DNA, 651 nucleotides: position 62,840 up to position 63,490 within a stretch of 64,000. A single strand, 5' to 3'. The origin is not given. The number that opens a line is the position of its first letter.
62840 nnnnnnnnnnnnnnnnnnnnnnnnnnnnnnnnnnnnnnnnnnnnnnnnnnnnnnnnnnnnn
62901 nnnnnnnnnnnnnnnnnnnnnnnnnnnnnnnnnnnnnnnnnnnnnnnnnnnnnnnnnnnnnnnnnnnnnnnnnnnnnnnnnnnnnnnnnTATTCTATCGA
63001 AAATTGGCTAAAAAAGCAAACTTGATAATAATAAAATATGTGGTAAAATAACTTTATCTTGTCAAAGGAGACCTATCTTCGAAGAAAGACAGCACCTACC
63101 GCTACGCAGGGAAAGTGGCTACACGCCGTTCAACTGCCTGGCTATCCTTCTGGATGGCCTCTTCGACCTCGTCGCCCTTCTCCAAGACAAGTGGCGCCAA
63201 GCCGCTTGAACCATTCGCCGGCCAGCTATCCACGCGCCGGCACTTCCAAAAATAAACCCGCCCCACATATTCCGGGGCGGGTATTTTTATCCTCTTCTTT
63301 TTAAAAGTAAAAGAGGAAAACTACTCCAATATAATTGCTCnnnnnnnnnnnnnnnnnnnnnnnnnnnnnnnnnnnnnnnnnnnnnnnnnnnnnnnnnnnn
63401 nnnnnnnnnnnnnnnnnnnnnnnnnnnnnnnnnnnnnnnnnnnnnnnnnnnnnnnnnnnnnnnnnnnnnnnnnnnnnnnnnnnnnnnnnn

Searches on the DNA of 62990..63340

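Call 73: search_rna_families(source=window, start=62990, end=63340, threshold=evalue, max_evalue=10, show_alignments=2)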
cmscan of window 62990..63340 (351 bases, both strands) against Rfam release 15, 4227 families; matches with E-value up to 10: 16.
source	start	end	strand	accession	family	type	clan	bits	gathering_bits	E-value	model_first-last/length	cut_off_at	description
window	63145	63289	+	RF02344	ar14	Gene; sRNA;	-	22.4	58.8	0.028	1-123/123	no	Alphaproteobacterial ar14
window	63252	63306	-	RF02580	tsr31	Gene; sRNA;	-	21.2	50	0.37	1-70/70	no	S. aureus tsr31 small RNA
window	63251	63336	-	RF01859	Phe_leader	Cis-reg; leader;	-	19.2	55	0.77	1-125/125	no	Phenylalanine leader peptide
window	63257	63306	-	RF01810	pntA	Gene; sRNA;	-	18.8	54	1.9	1-62/62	no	pntA sRNA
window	63251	63340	-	RF02452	ncr1575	Gene; sRNA;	-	17.6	60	4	112-212/212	5'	Bacillus sRNA ncr1575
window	63215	63288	+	RF02450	ncr1175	Gene; sRNA;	-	17.4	60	0.92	1-110/110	no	Bacillus sRNA ncr1175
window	63211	63289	+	RF00506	Thr_leader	Cis-reg; leader;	-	17.2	55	0.78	1-118/118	no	Threonine operon leader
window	63242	63340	-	RF00557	L10_leader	Cis-reg; leader;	-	16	44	2.3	64-138/138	5'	Ribosomal protein L10 leader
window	63256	63282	-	RF03366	mir-3122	Gene; miRNA;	-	15.5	92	4.9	1-73/73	no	mir-3122 microRNA precursor family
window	63248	63334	-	RF00513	Trp_leader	Cis-reg; leader;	-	15.4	41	1.8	1-100/100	no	Tryptophan operon leader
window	63287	63320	+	RF02266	XIST_intron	Gene; lncRNA;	-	15.1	70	6.6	1-68/68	no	XIST 3' intron conserved motif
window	63212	63288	+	RF00512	Leu_leader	Cis-reg; leader;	-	14.7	50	1.7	1-148/148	no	Leucine operon leader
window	63292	63315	-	RF02444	SpR10_sRNA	Gene; sRNA;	-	14.2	50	2.1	8-36/47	no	Streptococcus sRNA SpR10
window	63248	63322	-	RF02278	Betaproteobacteria_toxic_sRNA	Gene; sRNA;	-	13.5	50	3.8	1-64/64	no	Betaproteobacteria toxic small RNA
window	63248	63314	-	RF00021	Spot_42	Gene; sRNA;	-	13.5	80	4.9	1-115/115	no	Spot 42 RNA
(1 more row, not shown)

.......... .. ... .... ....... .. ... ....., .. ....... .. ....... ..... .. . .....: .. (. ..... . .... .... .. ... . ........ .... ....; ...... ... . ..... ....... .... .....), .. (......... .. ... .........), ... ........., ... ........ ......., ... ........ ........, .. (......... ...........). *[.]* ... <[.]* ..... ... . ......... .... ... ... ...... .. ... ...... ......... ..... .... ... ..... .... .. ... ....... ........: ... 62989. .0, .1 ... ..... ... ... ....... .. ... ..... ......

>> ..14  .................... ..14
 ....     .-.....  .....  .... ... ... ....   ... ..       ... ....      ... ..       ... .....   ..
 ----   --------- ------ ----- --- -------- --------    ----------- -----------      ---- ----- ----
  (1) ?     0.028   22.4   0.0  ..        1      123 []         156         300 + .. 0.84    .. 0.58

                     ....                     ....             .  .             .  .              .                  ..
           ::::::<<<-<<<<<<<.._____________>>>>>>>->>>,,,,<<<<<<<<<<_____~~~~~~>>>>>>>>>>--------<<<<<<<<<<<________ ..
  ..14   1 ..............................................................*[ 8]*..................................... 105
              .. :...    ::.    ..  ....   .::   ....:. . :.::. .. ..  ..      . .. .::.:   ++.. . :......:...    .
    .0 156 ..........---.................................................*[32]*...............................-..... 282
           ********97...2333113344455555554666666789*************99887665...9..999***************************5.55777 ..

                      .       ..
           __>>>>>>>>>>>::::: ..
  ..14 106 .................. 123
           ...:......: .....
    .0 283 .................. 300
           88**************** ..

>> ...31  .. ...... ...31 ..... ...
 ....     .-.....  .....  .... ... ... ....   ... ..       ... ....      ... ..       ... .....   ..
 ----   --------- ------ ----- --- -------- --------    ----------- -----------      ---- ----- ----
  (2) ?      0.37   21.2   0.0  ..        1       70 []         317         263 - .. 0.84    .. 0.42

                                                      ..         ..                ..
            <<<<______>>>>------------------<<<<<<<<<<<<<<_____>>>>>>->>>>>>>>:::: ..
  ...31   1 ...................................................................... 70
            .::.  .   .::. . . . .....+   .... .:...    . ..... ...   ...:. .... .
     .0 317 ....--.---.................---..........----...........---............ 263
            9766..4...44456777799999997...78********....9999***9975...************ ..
